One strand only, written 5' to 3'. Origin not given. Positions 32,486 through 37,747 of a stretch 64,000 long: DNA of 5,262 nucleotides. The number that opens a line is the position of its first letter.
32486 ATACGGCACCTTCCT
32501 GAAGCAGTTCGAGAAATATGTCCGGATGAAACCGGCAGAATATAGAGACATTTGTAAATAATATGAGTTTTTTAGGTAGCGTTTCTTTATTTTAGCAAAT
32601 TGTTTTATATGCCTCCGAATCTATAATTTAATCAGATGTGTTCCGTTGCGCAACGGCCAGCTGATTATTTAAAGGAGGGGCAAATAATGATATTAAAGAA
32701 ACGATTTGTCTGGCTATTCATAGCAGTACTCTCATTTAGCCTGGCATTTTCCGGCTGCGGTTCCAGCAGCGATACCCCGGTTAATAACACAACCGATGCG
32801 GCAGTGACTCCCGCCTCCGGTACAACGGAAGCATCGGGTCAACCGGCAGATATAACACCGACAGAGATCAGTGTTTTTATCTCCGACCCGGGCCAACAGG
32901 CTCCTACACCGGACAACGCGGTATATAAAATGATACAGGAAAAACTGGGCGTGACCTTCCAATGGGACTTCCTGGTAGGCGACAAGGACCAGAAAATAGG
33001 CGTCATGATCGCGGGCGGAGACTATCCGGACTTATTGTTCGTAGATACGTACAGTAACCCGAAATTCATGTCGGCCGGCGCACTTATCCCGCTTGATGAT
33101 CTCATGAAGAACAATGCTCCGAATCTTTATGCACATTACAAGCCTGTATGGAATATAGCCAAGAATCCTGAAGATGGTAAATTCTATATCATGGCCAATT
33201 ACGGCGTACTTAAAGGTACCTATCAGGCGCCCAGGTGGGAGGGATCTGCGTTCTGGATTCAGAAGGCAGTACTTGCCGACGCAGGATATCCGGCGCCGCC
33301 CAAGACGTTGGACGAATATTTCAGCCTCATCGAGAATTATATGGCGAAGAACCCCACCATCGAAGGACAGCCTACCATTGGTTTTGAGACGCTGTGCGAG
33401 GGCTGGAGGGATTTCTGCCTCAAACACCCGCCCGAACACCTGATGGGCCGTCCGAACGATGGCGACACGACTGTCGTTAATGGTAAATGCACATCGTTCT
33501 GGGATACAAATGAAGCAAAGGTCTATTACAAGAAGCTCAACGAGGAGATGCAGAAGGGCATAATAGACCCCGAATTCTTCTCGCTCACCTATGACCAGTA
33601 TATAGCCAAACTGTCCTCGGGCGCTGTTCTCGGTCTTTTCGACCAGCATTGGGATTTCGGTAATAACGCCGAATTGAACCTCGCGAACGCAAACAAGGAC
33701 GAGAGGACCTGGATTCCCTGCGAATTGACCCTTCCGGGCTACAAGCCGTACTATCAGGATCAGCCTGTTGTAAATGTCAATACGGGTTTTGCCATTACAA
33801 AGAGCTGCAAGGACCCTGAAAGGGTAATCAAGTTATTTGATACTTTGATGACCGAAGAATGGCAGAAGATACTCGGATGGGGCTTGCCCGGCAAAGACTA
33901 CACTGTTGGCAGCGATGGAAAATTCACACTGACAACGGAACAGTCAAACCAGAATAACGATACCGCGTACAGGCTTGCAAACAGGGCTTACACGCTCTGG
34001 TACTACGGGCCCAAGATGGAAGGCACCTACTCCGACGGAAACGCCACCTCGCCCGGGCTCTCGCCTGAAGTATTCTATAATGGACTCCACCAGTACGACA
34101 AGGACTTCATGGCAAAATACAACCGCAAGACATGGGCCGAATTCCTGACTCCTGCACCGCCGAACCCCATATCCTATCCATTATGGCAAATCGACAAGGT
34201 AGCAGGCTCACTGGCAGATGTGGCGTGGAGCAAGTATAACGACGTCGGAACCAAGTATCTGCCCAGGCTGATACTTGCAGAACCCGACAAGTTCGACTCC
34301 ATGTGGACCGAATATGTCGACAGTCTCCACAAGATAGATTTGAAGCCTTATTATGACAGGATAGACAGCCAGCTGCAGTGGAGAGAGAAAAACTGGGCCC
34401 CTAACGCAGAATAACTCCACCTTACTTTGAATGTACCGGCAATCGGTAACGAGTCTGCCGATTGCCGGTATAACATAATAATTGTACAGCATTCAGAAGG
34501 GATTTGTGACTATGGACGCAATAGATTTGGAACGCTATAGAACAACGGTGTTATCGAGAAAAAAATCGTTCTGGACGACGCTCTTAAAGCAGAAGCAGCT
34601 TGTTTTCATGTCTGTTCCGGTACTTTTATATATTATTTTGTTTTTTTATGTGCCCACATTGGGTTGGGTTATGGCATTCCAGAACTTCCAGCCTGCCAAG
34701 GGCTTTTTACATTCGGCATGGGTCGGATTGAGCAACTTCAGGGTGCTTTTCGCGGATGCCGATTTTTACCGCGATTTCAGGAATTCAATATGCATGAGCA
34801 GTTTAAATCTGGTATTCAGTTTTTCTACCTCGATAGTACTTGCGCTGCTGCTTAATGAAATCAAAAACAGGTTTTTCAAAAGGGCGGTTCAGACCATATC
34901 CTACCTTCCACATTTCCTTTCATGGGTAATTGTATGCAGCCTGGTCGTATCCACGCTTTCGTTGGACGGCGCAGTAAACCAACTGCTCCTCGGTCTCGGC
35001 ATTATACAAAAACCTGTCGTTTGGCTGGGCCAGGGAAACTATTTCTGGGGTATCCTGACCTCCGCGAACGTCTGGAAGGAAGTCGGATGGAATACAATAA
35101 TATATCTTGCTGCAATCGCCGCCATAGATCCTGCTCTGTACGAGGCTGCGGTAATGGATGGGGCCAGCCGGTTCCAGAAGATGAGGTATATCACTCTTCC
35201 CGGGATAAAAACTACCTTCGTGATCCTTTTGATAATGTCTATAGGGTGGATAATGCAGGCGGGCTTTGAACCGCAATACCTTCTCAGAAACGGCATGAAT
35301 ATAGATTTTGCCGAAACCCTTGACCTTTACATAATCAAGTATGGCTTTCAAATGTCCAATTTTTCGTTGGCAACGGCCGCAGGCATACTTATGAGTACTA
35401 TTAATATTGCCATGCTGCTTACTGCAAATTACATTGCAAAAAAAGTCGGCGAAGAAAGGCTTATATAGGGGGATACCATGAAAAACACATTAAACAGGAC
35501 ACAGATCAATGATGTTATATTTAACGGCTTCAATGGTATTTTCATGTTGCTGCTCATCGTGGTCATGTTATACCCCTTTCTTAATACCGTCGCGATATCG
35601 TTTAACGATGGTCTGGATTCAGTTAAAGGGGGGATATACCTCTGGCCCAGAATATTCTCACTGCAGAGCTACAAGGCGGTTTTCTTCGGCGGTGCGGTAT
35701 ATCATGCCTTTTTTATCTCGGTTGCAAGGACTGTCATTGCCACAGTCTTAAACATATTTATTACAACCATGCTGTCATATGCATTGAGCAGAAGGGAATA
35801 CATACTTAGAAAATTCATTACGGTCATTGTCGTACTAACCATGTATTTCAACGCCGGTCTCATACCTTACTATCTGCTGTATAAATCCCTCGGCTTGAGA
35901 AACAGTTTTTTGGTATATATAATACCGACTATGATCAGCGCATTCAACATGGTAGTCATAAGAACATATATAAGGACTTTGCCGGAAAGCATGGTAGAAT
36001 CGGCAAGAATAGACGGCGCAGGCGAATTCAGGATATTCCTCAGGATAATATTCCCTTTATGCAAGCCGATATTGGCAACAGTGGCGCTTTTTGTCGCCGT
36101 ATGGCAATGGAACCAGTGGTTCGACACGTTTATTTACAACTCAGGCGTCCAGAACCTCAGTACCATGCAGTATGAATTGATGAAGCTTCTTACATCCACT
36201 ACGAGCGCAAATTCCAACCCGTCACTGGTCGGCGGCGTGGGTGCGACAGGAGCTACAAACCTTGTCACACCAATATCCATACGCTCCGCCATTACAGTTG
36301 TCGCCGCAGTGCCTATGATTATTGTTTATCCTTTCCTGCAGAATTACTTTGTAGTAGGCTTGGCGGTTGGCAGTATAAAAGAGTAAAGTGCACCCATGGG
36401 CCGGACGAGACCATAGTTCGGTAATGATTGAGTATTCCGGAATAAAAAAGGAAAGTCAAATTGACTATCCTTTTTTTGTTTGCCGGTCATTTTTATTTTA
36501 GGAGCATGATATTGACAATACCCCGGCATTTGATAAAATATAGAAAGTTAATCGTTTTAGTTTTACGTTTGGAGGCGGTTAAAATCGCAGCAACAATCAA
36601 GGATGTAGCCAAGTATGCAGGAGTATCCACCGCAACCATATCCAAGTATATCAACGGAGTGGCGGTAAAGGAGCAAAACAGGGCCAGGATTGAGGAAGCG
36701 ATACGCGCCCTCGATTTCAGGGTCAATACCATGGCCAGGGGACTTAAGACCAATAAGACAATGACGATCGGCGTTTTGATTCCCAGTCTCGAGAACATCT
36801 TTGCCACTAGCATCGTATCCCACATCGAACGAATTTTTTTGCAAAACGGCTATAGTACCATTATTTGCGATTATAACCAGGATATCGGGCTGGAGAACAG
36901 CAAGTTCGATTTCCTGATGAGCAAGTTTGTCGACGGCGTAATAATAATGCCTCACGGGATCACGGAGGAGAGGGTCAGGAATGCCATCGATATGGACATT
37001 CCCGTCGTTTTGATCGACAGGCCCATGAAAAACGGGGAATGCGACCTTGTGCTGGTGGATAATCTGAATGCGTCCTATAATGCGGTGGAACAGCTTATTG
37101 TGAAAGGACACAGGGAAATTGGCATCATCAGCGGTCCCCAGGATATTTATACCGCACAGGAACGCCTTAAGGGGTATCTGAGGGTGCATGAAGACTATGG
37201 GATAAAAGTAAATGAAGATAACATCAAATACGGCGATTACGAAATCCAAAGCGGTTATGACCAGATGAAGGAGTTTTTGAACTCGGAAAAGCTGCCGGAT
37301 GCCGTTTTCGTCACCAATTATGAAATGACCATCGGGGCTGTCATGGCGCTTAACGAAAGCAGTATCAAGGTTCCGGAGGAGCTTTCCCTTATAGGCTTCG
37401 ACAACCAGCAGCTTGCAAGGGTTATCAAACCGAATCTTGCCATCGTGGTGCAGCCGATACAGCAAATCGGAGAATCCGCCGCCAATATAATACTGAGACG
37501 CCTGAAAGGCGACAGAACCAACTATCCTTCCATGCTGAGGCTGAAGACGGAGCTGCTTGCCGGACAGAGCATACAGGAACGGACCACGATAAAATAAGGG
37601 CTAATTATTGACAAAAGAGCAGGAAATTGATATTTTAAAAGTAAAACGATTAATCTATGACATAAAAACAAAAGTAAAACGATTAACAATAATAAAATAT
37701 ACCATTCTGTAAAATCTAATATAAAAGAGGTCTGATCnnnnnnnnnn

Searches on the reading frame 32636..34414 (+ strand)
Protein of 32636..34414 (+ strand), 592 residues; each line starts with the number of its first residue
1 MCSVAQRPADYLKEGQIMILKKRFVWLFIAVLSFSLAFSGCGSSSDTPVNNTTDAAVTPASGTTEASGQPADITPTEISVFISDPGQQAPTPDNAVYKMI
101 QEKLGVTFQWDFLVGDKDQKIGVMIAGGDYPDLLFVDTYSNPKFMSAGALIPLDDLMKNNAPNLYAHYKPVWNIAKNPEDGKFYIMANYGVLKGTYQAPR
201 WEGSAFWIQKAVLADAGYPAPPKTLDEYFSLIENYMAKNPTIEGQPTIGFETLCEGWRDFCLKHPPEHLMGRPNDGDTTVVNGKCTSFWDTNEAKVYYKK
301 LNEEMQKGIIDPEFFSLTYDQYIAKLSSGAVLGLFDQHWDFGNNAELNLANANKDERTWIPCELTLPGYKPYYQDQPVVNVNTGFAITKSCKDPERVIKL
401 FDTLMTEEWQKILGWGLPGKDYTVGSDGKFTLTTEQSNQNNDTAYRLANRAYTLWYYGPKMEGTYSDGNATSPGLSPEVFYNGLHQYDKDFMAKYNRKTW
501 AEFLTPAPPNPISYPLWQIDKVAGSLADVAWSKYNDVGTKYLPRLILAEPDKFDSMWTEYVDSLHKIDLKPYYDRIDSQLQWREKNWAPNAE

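Call 23: search_protein_families(library=pfam, proteins=[window:32636-34414:+], max_evalue=0.00001)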
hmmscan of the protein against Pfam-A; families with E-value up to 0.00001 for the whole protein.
window:32636-34414:+ (592 aa): 1 family
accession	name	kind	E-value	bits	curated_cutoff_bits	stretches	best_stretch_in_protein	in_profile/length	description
PF01547.30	SBP_bac_1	-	2e-13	51.5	26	1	119-411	38-307/307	Bacterial extracellular solute-binding protein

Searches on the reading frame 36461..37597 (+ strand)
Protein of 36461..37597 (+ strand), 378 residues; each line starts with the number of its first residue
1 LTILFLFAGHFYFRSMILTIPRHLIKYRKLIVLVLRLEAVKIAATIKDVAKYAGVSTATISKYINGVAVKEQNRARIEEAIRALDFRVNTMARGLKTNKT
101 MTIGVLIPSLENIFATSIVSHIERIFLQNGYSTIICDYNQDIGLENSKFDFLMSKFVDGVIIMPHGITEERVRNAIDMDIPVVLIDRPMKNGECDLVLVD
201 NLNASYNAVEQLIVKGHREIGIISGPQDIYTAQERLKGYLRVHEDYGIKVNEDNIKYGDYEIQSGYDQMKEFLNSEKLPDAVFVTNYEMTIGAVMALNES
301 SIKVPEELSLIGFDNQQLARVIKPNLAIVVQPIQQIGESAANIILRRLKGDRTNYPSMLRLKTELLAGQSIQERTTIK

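Call 73: search_protein_families(library=pfam, proteins=[window:36461-37597:+], max_evalue=0.001)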
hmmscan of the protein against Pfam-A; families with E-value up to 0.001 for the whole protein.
window:36461-37597:+ (378 aa): 5 families
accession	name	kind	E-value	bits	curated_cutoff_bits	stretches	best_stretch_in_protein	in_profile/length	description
PF13377.12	Peripla_BP_3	-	2.9e-31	109.2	26.5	1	209-370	1-166/167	Periplasmic binding protein-like domain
PF00532.27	Peripla_BP_1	-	8.4e-26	91.5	22.2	1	101-351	2-264/281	Periplasmic binding proteins and sugar binding domain of LacI family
PF13407.12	Peripla_BP_4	-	1.1e-20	74.7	35.1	1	103-351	1-257/258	Periplasmic binding protein domain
PF00356.27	LacI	-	1.8e-11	44.1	27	1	45-88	1-45/46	Bacterial regulatory proteins, lacI family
PF01381.28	HTH_3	-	0.00016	22.1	23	1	45-68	11-34/55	Helix-turn-helix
